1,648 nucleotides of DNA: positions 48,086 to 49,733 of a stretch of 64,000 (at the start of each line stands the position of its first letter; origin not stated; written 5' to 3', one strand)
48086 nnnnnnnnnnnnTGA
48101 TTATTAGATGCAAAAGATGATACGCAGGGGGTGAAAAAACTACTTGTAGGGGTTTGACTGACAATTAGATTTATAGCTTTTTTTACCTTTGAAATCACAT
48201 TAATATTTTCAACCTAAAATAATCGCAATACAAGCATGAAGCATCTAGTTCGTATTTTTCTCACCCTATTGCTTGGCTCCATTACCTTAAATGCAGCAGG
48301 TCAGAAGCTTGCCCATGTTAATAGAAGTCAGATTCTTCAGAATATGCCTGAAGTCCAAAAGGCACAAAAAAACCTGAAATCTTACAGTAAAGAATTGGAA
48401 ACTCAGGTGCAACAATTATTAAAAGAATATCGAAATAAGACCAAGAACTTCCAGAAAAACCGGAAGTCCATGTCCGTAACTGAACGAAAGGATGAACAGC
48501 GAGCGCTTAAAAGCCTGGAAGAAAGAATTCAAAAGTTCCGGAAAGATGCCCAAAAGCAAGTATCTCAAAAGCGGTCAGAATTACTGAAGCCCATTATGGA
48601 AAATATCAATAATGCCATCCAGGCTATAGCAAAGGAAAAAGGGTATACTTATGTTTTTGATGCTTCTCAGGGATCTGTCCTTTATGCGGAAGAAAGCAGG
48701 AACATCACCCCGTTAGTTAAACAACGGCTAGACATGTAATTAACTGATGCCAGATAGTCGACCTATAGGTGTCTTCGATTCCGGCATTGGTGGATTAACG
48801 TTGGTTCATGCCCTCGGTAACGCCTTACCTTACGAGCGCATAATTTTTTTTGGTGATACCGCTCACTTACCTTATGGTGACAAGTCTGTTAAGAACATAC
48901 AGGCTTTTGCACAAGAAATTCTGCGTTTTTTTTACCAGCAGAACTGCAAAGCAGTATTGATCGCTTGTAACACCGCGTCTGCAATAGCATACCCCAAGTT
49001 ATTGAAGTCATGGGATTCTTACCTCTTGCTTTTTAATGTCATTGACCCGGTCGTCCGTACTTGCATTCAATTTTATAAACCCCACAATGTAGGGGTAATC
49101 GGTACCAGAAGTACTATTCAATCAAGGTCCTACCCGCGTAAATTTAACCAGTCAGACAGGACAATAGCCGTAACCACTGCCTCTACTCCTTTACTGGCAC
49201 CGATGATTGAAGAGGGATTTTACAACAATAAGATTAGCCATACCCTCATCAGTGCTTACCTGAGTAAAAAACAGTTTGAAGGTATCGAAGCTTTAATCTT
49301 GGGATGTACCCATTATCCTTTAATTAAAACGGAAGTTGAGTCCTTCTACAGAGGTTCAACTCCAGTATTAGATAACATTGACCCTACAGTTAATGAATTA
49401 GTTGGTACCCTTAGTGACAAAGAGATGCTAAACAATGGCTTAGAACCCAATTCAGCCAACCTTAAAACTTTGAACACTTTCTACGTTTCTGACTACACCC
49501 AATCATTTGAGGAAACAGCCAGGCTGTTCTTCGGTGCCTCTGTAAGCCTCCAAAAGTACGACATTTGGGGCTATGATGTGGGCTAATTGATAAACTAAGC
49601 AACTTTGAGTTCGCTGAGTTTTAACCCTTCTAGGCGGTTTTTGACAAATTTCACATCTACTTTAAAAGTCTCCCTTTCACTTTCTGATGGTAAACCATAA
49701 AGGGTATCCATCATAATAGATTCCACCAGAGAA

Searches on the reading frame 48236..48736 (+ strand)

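Call 7: search_protein_families(library=ncbifam, proteins=[window:48236-48736:+], max_evalue=0.00001)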
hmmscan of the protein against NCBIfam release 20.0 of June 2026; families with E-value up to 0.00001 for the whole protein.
window:48236-48736:+ (167 aa): 1 family
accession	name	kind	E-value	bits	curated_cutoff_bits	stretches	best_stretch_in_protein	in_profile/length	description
NF008047.0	PRK10780.1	equivalog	2.2e-12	47.3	237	1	3-161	4-160/165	molecular chaperone Skp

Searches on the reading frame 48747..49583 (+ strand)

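Call 7: search_protein_families(library=ncbifam, proteins=[window:48747-49583:+], max_evalue=0.00001)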
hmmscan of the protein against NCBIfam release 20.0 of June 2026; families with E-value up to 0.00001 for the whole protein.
window:48747-49583:+ (279 aa): 4 families
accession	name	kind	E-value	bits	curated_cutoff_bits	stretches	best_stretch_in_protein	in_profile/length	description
NF002035.0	PRK00865.1-3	equivalog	2.2e-55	188.1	328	1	3-266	2-258/267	glutamate racemase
TIGR00067.1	glut_race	equivalog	1.1e-53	182.2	146.65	1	7-259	1-246/251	glutamate racemase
NF002034.1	PRK00865.1-1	equivalog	1.3e-21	77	408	1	9-209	3-203/260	glutamate racemase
NF052483.1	racemase_CuyB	equivalog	8e-10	39.1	190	1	62-218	67-221/225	cysteate racemase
